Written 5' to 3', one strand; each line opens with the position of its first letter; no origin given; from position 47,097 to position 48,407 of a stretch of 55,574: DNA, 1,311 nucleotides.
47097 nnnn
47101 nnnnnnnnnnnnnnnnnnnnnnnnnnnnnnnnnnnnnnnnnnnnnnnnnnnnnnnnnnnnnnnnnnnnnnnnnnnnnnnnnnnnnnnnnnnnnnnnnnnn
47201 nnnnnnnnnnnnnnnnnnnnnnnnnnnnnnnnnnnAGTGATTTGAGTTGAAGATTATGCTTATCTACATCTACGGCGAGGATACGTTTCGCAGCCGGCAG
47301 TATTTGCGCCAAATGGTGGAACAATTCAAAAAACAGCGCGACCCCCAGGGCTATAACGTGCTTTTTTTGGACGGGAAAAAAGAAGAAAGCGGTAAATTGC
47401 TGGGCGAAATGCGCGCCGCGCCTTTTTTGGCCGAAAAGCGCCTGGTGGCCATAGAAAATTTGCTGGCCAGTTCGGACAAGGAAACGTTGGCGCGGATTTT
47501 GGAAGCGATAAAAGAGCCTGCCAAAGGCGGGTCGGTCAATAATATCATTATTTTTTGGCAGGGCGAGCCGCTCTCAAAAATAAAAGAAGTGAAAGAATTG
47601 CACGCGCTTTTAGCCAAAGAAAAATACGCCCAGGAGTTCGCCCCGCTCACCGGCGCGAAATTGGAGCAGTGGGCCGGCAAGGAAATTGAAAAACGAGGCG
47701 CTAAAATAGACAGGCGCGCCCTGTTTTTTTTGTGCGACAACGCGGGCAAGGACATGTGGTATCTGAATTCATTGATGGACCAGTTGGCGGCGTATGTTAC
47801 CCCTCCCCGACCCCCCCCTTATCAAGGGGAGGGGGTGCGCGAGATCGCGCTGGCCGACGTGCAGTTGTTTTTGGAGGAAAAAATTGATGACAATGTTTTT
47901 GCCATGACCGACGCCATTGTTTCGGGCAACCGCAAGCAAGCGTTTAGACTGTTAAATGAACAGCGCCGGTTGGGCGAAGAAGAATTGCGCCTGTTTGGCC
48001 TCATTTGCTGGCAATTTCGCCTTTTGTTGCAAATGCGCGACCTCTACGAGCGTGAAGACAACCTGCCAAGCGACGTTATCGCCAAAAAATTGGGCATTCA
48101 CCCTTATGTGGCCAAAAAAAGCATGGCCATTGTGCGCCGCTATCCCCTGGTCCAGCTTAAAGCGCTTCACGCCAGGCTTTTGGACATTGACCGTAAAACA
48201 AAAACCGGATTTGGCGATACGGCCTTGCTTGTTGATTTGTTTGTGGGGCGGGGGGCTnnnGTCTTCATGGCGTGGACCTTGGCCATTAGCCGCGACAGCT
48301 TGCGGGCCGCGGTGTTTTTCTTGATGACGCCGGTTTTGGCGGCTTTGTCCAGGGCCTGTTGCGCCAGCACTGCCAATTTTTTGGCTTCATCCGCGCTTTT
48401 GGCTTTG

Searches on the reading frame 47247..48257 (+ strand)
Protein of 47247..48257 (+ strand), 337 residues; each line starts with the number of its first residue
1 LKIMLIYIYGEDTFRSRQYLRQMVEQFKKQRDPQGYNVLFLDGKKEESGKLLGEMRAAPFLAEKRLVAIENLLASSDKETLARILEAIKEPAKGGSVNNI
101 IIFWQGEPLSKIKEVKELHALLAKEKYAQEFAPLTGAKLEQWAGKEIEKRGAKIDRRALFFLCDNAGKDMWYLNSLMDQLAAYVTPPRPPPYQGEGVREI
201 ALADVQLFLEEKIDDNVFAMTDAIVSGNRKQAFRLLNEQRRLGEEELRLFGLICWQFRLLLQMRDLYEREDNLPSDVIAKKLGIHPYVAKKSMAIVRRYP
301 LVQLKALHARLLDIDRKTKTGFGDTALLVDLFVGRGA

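Call 97: search_protein_families(library=pfam, proteins=[window:47247-48257:+], max_evalue=0.00001)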
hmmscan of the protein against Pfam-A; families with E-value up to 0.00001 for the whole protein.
window:47247-48257:+ (337 aa): 2 families
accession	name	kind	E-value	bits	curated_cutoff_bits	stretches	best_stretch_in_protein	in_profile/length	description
PF21694.2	DNA_pol3_delta_C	-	1.6e-28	99.6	27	1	215-333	2-118/121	DNA polymerase III delta subunit, C-terminal domain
PF06144.19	DNA_pol3_delta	-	2.8e-06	27.7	21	1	8-119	3-115/124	DNA polymerase III, delta subunit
